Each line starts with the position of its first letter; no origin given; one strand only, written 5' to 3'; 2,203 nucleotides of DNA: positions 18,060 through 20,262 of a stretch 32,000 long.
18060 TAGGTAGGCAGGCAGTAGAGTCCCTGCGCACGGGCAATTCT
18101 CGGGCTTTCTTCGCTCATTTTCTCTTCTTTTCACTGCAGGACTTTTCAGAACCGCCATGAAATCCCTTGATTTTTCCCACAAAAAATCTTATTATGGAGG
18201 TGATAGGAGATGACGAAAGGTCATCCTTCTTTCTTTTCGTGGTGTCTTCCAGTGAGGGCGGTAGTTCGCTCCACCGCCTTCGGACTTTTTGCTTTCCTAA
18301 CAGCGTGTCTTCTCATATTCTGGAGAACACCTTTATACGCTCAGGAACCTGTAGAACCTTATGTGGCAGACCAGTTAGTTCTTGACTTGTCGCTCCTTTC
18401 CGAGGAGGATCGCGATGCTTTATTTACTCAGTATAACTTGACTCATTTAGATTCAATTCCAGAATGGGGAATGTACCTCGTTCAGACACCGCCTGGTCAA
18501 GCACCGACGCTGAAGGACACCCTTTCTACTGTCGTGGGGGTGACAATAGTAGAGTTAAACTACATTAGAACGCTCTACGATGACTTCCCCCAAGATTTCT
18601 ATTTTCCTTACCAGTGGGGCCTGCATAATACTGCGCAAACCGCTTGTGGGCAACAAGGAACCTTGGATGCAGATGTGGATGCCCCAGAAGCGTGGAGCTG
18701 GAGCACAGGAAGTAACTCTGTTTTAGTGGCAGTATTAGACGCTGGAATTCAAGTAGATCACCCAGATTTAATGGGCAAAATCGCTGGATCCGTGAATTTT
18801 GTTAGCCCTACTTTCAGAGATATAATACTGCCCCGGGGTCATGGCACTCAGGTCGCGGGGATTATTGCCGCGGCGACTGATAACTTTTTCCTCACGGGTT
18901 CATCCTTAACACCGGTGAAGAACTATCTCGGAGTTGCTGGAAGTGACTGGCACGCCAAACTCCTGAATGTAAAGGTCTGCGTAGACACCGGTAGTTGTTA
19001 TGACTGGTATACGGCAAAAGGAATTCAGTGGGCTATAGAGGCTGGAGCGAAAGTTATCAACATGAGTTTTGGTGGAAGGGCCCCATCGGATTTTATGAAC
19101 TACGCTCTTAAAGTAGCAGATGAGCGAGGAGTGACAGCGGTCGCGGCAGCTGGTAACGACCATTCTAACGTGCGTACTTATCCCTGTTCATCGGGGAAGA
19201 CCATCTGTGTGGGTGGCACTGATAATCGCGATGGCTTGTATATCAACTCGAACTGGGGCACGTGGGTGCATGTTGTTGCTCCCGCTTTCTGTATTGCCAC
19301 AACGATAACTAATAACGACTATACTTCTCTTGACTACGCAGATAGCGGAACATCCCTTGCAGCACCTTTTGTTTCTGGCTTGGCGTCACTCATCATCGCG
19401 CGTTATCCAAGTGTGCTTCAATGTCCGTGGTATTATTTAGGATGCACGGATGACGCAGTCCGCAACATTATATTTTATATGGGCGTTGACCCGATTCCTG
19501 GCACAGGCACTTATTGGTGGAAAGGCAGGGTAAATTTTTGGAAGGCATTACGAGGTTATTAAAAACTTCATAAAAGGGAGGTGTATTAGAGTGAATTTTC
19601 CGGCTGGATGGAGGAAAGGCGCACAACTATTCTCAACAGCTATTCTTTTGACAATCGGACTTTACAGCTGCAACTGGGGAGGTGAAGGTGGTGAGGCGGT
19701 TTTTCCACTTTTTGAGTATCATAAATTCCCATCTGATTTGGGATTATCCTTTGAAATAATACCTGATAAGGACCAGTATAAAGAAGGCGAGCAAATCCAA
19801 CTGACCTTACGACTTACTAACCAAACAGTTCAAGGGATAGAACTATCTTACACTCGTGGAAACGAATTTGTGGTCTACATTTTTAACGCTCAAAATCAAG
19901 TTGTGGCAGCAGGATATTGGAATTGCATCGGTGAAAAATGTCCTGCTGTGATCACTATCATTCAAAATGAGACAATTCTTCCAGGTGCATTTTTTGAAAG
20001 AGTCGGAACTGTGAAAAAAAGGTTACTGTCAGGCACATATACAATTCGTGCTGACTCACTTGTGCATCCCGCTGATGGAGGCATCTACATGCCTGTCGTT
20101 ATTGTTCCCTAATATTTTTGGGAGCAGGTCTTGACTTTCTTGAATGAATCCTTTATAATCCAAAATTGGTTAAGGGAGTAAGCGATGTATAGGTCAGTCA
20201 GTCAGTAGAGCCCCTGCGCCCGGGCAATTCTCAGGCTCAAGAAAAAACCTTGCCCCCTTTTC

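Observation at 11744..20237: Three-copy ~125-nt promoter-proximal repeat family with a variable tetranucleotide tract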

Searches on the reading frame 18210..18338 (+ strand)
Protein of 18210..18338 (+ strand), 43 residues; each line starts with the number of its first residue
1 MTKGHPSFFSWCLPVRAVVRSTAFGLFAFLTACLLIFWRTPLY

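Call 77: find_homologous_proteins(query=window:18210-18338:+, max_evalue=10)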
Query window:18210-18338:+: no candidate shares three 5-residue words with the query. No homologue found.
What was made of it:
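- Tried and rejected: The 43-aa S8 N-terminus found no candidates, and the short query defeated the word index (call 77, wasted).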

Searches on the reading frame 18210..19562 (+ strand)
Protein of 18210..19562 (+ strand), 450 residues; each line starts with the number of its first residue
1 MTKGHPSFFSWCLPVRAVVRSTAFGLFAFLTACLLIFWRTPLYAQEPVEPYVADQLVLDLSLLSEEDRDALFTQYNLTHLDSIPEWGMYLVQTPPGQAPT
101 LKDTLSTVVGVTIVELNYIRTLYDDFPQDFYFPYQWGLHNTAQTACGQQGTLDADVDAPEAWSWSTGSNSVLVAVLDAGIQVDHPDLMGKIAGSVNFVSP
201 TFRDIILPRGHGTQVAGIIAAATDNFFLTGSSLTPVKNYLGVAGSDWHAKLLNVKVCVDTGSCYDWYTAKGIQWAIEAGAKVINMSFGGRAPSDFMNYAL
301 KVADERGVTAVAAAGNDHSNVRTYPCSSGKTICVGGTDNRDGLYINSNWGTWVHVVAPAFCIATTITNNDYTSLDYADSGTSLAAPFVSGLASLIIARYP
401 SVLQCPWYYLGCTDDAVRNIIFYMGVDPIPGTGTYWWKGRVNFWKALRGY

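Call 9: search_protein_families(library=pfam, proteins=[window:18210-19562:+])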
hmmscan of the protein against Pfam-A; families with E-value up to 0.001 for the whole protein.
window:18210-19562:+ (450 aa): 2 families
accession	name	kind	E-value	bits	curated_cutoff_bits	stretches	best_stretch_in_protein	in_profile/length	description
PF00082.27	Peptidase_S8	-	9.2e-38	130.6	21.8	1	169-401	2-259/288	Subtilase family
PF22148.1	Fervidolysin_NPro-like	-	0.00014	22.6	21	1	45-117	9-81/81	Fervidolysin N-terminal prodomain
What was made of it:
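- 18210..20112 (+): Intact cassette: S8 subtilase (18210-19562, 450 aa) plus a BsuPI-type protease inhibitor (19591-20112). Call 9.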

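Call 12: find_encoding_contigs(protein=window:18210-19562:+, flank=10000, max_places=6)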
Protein window:18210-19562:+ (450 aa): no gene with exactly this product is on record in the collection.

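Call 42: find_homologous_proteins(query=window:18210-19562:+, max_evalue=1e-20)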
Query window:18210-19562:+ (450 aa): 1190 proteins with E <= 1e-20 among 8000 candidates; the best 120 are listed.
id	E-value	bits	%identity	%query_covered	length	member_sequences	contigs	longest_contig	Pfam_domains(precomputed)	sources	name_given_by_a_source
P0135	0.0e+0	1059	100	100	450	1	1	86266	PF00082.28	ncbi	-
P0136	1.7e-98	348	56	70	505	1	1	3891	PF00082.28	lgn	-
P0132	2.1e-70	256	41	89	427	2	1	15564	PF22148.2,PF00082.28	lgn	-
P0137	7.4e-70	254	38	89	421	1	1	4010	PF22148.2,PF00082.28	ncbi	ncbi:MAG: S8 family peptidase [bacterium]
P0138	6.3e-64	234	41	93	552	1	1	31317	PF22148.2,PF00082.28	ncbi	-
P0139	7.2e-61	224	40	91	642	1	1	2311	PF22148.2,PF02369.23,PF07705.18,PF00082.28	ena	-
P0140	3.5e-58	215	38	89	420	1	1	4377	PF22148.2,PF00082.28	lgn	-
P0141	2.4e-57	213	41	84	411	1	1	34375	PF22148.2,PF00082.28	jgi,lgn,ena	-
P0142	3.8e-57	212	39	89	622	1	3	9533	PF22148.2,PF17957.8,PF00082.28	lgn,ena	-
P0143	5.4e-57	211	38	90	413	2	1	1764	PF22148.2,PF00082.28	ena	-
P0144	7.7e-57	211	41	86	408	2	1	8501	PF22148.2,PF00082.28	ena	-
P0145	1.1e-56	210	38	94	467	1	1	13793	PF22148.2,PF00082.28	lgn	-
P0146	1.2e-56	210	39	86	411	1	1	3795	PF22148.2,PF00082.28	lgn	-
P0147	1.7e-56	210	38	94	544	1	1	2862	PF22148.2,PF00082.28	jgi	-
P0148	1.7e-55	207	39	86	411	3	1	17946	PF22148.2,PF00082.28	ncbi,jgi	ncbi:MAG: S8 family serine peptidase [Patescibacteria group bacterium]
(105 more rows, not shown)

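Call 43: find_encoding_contigs(protein=P0136, flank=10000, max_places=4)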
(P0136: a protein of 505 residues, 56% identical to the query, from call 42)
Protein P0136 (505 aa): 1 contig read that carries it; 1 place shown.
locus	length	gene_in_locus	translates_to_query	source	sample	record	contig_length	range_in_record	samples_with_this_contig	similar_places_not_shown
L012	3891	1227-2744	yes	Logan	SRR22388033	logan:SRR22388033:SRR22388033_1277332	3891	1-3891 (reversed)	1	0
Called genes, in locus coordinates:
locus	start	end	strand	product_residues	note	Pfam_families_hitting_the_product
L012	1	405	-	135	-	?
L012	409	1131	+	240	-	-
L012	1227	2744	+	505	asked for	PF00082:Peptidase_S8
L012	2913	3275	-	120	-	PF02152:FolB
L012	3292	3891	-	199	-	?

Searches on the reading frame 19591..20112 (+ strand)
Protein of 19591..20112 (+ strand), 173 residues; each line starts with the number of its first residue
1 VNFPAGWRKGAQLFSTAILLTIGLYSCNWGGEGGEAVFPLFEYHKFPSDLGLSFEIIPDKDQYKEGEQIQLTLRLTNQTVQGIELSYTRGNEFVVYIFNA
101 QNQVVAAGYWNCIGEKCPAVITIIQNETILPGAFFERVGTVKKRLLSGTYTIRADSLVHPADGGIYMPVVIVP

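Call 9: search_protein_families(library=pfam, proteins=[window:19591-20112:+])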
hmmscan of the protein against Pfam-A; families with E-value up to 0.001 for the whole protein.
window:19591-20112:+ (173 aa): 1 family
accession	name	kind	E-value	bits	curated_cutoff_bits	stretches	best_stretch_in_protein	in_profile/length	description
PF12690.13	BsuPI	-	1.3e-05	25.5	22.9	1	59-154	4-94/101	Intracellular proteinase inhibitor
